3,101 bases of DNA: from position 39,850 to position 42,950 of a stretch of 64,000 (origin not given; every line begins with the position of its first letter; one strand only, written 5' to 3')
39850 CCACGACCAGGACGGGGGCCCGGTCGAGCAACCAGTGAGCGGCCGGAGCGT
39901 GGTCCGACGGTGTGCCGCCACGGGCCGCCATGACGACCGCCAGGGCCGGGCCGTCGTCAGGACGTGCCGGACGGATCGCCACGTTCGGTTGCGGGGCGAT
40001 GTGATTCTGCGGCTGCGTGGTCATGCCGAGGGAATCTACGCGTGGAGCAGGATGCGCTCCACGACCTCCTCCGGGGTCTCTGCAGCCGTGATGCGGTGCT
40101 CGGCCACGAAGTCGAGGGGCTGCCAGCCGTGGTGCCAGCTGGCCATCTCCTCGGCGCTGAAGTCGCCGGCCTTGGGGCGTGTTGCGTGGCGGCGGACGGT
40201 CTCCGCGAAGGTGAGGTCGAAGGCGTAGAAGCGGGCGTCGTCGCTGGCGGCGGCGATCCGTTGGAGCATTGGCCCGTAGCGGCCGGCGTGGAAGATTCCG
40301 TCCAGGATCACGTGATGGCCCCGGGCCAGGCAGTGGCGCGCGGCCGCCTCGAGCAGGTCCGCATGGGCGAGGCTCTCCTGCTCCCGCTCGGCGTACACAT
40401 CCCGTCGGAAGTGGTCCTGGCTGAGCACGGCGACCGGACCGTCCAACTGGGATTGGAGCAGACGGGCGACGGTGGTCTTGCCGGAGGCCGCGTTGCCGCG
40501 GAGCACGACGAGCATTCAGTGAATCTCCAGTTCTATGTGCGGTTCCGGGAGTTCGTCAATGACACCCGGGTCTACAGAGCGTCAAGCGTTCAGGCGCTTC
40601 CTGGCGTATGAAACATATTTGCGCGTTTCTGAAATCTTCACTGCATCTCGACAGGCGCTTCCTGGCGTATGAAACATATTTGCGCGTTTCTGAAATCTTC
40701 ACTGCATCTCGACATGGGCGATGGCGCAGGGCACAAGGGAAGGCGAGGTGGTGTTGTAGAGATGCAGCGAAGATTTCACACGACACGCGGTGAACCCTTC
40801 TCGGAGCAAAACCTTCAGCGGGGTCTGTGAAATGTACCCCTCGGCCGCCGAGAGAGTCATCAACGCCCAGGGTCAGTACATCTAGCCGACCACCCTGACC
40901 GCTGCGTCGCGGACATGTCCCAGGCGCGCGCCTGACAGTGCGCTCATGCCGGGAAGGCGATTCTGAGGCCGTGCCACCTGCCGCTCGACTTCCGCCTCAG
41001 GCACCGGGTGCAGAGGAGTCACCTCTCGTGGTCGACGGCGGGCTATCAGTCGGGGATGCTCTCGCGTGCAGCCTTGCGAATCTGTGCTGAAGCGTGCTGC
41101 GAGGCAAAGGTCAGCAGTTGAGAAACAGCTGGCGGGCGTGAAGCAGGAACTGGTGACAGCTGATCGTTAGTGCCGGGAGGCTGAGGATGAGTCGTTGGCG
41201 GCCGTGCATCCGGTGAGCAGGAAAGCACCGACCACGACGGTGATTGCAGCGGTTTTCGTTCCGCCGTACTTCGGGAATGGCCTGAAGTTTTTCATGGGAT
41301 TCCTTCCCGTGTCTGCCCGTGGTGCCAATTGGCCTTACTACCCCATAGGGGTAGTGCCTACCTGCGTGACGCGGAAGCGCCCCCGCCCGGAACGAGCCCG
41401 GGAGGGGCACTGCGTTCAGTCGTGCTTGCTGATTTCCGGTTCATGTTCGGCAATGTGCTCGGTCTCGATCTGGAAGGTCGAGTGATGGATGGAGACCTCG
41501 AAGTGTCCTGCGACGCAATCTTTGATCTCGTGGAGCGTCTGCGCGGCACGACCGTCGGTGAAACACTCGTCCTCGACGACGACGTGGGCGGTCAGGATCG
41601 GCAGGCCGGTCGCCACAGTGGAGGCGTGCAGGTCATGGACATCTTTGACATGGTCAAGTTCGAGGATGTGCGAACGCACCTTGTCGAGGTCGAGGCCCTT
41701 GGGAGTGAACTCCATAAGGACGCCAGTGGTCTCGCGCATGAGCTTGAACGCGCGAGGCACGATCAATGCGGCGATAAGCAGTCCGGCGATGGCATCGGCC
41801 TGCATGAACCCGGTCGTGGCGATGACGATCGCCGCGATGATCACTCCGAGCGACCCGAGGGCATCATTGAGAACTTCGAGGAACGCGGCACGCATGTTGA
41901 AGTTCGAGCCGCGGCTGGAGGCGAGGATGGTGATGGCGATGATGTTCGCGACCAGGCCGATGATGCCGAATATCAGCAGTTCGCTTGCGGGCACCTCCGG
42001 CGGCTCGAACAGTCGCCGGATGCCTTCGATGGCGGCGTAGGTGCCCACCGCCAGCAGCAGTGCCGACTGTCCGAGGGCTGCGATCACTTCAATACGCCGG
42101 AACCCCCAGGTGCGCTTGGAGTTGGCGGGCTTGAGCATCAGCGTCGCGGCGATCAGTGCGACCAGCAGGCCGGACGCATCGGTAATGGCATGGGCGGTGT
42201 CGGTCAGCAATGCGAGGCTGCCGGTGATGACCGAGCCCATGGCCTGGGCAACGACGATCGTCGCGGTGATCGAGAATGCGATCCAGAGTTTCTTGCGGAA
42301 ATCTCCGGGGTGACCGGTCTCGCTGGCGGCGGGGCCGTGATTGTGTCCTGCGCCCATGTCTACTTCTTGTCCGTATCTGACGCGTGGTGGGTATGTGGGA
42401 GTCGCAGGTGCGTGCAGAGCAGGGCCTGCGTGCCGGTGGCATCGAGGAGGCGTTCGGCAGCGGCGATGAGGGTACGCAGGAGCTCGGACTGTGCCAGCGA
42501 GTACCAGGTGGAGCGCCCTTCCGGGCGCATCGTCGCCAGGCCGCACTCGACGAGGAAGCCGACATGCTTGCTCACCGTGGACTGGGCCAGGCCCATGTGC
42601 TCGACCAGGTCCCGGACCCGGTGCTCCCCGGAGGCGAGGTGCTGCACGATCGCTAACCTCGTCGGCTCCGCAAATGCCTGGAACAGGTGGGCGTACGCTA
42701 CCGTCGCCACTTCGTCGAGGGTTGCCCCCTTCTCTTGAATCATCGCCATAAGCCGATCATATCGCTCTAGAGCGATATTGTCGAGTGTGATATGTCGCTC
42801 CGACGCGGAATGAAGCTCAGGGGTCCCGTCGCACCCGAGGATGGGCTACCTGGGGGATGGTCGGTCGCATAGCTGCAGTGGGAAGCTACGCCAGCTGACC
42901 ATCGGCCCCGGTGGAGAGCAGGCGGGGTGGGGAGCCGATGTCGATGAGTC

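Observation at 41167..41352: Unannotated 42-aa lipoprotein gene behind a perfect CsoR-type operator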

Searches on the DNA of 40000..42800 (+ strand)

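Call 9: search_dna_similar(query=window:40500-42800:+, collection=plasmids, mode=near, max_rows=25)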
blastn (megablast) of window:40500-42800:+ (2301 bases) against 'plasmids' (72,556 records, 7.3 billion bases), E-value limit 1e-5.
Records with a match: 5; places in all: 5; records where one place covers at least 80% of the query: 0.
Best place of each record, by identity: 95-99% 3; 90-95% 2.
By first word of the organism name: Micrococcus 3; Rothia 2.
By predicted mobility (MOB-suite, as given by PLSDB): non-mobilizable 3; mobilizable 2.
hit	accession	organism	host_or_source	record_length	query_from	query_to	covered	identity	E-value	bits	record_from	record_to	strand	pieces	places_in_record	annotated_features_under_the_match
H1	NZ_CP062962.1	Rothia terrae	culture,dirt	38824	673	2301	71%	92.9%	0e+0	2366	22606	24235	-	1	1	cation diffusion facilitator family transporter | metalloregulator ArsR/SmtB family transcription factor | CueP family metal-binding protein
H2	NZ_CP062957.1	Rothia amarae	culture,dirt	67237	673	2301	71%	92.8%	0e+0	2355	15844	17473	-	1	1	cation diffusion facilitator family transporter | metalloregulator ArsR/SmtB family transcription factor | CueP family metal-binding protein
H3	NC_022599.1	Micrococcus sp. V7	-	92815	254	291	2%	97.4%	3e-7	66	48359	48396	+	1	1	none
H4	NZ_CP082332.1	Micrococcus luteus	indoor air LB agar isolate,indoor air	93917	256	291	2%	97.2%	3e-6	62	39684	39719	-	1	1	none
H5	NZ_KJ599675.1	Micrococcus sp. A7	-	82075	256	291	2%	97.2%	3e-6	62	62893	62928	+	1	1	none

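Call 11: get_annotated_region(hit=H1, flank=4000)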
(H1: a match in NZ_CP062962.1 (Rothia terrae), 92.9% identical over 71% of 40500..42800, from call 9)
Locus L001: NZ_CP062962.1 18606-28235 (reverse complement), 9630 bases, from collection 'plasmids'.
description: Rothia terrae strain KJZ-14 plasmid p3, complete sequence
organism: Rothia terrae (NCBI taxid 396015)
taxonomy: Bacteria; Actinomycetota; Actinomycetes; Micrococcales; Micrococcaceae; Rothia; Rothia terrae
host: -; source: culture,dirt; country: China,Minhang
typing (MOB-suite, as given by PLSDB): mobilizable; replicon rep_cluster_1179; relaxase MOBP
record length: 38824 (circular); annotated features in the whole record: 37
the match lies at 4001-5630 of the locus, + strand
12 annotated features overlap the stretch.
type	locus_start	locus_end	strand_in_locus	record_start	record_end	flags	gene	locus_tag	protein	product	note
CDS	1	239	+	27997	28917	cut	-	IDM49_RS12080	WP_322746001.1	IS3 family transposase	-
CDS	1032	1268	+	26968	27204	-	-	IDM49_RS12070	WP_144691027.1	antitoxin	-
CDS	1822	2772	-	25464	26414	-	-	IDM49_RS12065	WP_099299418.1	replication protein RepA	-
CDS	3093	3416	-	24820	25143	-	trxA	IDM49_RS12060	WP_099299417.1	thioredoxin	-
CDS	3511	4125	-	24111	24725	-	-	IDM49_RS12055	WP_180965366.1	CueP family metal-binding protein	-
CDS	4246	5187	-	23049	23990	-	-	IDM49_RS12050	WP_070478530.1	cation diffusion facilitator family transporter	-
CDS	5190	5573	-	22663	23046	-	-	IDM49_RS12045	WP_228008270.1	metalloregulator ArsR/SmtB family transcription factor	GO:0006355 - regulation of DNA-templated transcription [Evidence IEA]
CDS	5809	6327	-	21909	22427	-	-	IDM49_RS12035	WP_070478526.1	carboxymuconolactone decarboxylase family protein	-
CDS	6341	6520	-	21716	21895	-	-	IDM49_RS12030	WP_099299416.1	hypothetical protein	-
CDS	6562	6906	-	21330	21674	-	-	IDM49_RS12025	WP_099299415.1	hypothetical protein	-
CDS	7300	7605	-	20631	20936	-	-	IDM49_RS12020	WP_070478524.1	metal-sensitive transcriptional regulator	-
CDS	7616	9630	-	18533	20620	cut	-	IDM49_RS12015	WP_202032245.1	heavy metal translocating P-type ATPase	-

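Call 20: search_dna_similar(query=window:40520-41180:+, collection=plasmids, mode=distant, max_rows=25, max_evalue=0.001)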
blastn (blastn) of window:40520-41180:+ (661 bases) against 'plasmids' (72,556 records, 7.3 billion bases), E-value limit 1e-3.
Records with a match: 5; places in all: 12; records where one place covers at least 80% of the query: 0.
Best place of each record, by identity: 80-90% 5.
By first word of the organism name: Micrococcus 5.
By predicted mobility (MOB-suite, as given by PLSDB): non-mobilizable 5.
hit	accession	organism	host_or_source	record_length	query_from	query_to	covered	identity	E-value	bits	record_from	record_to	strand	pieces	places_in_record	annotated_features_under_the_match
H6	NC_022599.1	Micrococcus sp. V7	-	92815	60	195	19%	88.7%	2e-13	163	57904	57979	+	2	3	none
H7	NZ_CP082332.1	Micrococcus luteus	indoor air LB agar isolate,indoor air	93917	62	195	19%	85.6%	1e-10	147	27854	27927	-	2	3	none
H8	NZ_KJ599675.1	Micrococcus sp. A7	-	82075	87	195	15%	89.6%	5e-8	131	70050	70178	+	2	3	none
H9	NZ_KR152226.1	Micrococcus sp. MG-2010-D12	cell culture,saline lake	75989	87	195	15%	85.0%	8e-6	115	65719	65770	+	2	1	none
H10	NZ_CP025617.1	Micrococcus luteus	whole organism,air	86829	87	195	15%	85.4%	1e-4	113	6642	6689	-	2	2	none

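Call 28: search_rna_families(source=window, start=40000, end=42000, threshold=evalue, max_evalue=1)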
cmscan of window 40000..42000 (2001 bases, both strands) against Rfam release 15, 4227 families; matches with E-value up to 1: 0.
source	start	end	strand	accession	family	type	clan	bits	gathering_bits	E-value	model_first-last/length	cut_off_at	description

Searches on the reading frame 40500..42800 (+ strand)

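Call 21: find_homologous_proteins(query=L001:3511-4125:-, max_evalue=0.00001)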
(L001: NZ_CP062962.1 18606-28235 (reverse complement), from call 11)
Query L001:3511-4125:- (204 aa): 105 proteins with E <= 0.00001 among 651 candidates.
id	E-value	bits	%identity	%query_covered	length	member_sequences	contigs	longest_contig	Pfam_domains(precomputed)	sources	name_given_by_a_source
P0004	5.3e-125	432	98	100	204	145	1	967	PF21172.4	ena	-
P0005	2.9e-119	414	94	100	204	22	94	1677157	PF21172.4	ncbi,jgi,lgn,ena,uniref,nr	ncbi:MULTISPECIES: CueP family metal-binding protein [Micrococcales]|jgi:hypothetical protein|uniref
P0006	6.4e-114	396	90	100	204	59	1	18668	PF21172.4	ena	-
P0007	4.8e-106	370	93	90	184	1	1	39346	PF21172.4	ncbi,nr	ncbi:hypothetical protein EVU97_14195 [Dermacoccus sp. 147Ba]|nr:hypothetical protein EVU97_14195 [D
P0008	7.6e-98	344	75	100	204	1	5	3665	PF21172.4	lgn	-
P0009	3.4e-95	335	74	100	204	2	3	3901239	PF21172.4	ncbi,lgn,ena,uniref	ncbi:CueP family metal-binding protein [Curtobacterium sp. KT1]|uniref:CueP family metal-binding pro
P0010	4.9e-93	328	75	100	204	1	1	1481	PF21172.4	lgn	-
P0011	2.8e-92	326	75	100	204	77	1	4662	PF21172.4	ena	-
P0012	6.7e-90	318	74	100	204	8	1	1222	PF21172.4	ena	-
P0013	5.6e-88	312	71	100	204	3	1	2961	PF21172.4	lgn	-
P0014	1.3e-75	271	65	98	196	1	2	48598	PF21172.4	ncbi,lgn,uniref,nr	ncbi:CueP family metal-binding protein [Pseudoclavibacter helvolus]|uniref:CueP family metal-binding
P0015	3.5e-73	263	62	100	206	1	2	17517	PF21172.4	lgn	-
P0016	1.3e-72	261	60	100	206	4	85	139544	PF21172.4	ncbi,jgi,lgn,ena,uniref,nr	ncbi:MAG: CueP family metal-binding protein [Candidatus Nanopelagicales bacterium]|uniref:CueP famil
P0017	1.4e-72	261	62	93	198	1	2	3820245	PF21172.4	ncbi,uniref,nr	ncbi:CueP family metal-binding protein [Glaciibacter psychrotolerans]|uniref:CueP family metal-bindi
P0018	5.8e-63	230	64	78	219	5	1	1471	PF21172.4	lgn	-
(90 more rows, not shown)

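Call 22: search_protein_families(library=ncbifam, proteins=[L001:3514-4125:-], max_evalue=0.01)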
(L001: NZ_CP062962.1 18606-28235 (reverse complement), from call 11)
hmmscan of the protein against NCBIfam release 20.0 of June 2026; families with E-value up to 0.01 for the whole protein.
L001:3514-4125:- (204 aa): 2 families
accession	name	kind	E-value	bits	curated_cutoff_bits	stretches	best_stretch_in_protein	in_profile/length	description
NF038094.1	CueP_fam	subfamily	2.7e-50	169.8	60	1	58-203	2-146/146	CueP family metal-binding protein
NF038095.1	met_chaper_CueP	exception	3.7e-41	140.6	195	1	33-203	13-178/178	copper-binding periplasmic metallochaperone CueP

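Call 24: find_related_loci(query=A2, collection=genome_contigs, flank=3000)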
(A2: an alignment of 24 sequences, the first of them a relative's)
Query A2 (204 aa) in genome_contigs; peptide patterns used: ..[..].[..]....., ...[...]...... (x = any residue, [..] = any of these).
600 stretches matched a pattern (row limit reached: there are more); 595 encode a relative of the query (tblastn E <= 1e-3); the best 80 are kept; 80 distinct loci.
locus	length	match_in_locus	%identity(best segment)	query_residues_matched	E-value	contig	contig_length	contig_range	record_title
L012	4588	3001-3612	100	1-204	4e-135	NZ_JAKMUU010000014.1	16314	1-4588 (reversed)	Corynebacterium curieae strain c8Ua_181 8Ua_181_A_contig_14, whole genome shotgun sequence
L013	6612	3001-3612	100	1-204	1e-134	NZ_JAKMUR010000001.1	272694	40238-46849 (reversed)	Corynebacterium lehmanniae strain c8Ua_144 8Ua_144_A_contig_1, whole genome shotgun sequence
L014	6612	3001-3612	94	1-204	1e-128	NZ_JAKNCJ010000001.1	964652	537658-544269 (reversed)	Brachybacterium equifaecis strain JHP9 TSA-JHP9_1, whole genome shotgun sequence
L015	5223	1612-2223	89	1-204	5e-113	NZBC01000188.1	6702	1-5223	MAG: Planctomycetota bacterium isolate ARS1434 MHASMcontig_431834, whole genome shotgun sequence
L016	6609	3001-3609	90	1-203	3e-112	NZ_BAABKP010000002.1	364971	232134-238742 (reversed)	Rothia endophytica strain JCM 18541 sequence02, whole genome shotgun sequence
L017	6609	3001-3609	90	1-203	3e-112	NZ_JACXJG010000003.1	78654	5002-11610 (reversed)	Gulosibacter sediminis strain YIM M12148 scaffold3, whole genome shotgun sequence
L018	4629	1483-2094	74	1-204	8e-98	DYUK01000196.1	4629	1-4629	MAG TPA_asm: Brevibacterium senegalense isolate ChiGjej5B5-7349 c_000000000196_SRA:SRR6323495, whole genome shotgun sequ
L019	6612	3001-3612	74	1-204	9e-97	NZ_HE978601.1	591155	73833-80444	Brevibacterium senegalense strain JC43, whole genome shotgun sequence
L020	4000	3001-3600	53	1-203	1e-68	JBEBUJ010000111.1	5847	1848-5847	MAG: Leucobacter denitrificans isolate T2.bin.208 NODE_49348_length_5847_cov_8.552659, whole genome shotgun sequence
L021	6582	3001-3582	55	11-203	8e-68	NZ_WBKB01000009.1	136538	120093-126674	Gulosibacter chungangensis strain KCTC 13959 Scaffold9, whole genome shotgun sequence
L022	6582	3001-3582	55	11-203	8e-68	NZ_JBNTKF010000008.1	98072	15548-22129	Microbacterium sp. YY-03 Scaffold8, whole genome shotgun sequence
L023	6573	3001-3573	49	16-203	2e-58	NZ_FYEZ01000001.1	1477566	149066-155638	Kytococcus aerolatus strain DSM 22179, whole genome shotgun sequence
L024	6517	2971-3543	47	17-203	8e-57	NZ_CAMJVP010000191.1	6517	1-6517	MAG: uncultured Aeromicrobium sp. isolate irZRxr5ikd_bin.7.MAG NODE_3437_length_6517_cov_6.086660, whole genome shotgun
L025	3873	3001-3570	48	16-203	2e-56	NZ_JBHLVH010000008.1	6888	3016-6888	Kytococcus schroeteri strain CCM 4918 platanus_K_default_8, whole genome shotgun sequence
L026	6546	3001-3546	52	28-200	6e-55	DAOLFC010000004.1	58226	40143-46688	MAG TPA_asm: Arachnia sp. isolate AMR_MDS_0196 NODE_83_length_58226_cov_39.025511, whole genome shotgun sequence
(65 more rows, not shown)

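Call 39: find_encoding_contigs(protein=P0005, flank=5000, max_places=8)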
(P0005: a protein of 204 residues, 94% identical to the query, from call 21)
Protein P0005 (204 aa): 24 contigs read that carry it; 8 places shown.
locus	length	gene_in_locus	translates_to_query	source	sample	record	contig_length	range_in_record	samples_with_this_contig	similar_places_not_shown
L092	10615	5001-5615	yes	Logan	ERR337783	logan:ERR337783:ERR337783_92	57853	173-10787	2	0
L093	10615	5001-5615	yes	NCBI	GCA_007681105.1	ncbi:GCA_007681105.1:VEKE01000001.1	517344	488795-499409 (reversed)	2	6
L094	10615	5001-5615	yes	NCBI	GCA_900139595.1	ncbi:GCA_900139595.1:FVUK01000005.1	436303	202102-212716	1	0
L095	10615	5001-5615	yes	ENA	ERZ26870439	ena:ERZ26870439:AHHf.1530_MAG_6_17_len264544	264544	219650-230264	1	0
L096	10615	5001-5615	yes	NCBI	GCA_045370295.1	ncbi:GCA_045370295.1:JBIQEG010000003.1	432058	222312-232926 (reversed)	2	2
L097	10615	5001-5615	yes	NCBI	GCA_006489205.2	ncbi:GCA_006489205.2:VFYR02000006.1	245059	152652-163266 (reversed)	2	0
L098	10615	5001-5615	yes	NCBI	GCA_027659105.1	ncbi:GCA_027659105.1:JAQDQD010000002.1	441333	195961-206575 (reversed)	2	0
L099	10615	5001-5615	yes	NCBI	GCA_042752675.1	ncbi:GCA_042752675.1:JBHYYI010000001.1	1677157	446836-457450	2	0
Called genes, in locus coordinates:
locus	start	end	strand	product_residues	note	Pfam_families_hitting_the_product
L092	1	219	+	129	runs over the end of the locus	?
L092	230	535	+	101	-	PF02583:Trns_repr_metal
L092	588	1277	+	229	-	PF26035:DUF8010, PF26572:DUF8185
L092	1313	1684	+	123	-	-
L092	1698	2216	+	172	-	PF02627:CMD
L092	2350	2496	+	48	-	-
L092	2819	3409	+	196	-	PF03466:LysR_substrate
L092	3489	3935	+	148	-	PF01022:HTH_5, PF12840:HTH_20 (weak)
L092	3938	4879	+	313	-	PF01545:Cation_efflux, PF16916:ZT_dimer (weak)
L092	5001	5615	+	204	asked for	PF21172:CueP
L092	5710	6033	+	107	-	PF00085:Thioredoxin, PF14595:Thioredoxin_9 (faint), PF13098:Thioredoxin_2, PF13905:Thioredoxin_8 (faint)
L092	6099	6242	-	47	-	-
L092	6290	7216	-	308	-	-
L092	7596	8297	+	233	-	-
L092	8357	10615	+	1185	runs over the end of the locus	PF08751:TrwC, PF01443:Viral_helicase1 (faint), PF13245:AAA_19, PF13604:AAA_30, PF22232:TraI_hel_assoc_N (weak), PF27170:SH3_Rv2311 (weak)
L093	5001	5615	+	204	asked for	PF21172:CueP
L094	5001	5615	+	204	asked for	PF21172:CueP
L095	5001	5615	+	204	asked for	PF21172:CueP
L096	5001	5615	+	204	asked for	PF21172:CueP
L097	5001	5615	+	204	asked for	PF21172:CueP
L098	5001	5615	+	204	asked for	PF21172:CueP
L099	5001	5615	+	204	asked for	PF21172:CueP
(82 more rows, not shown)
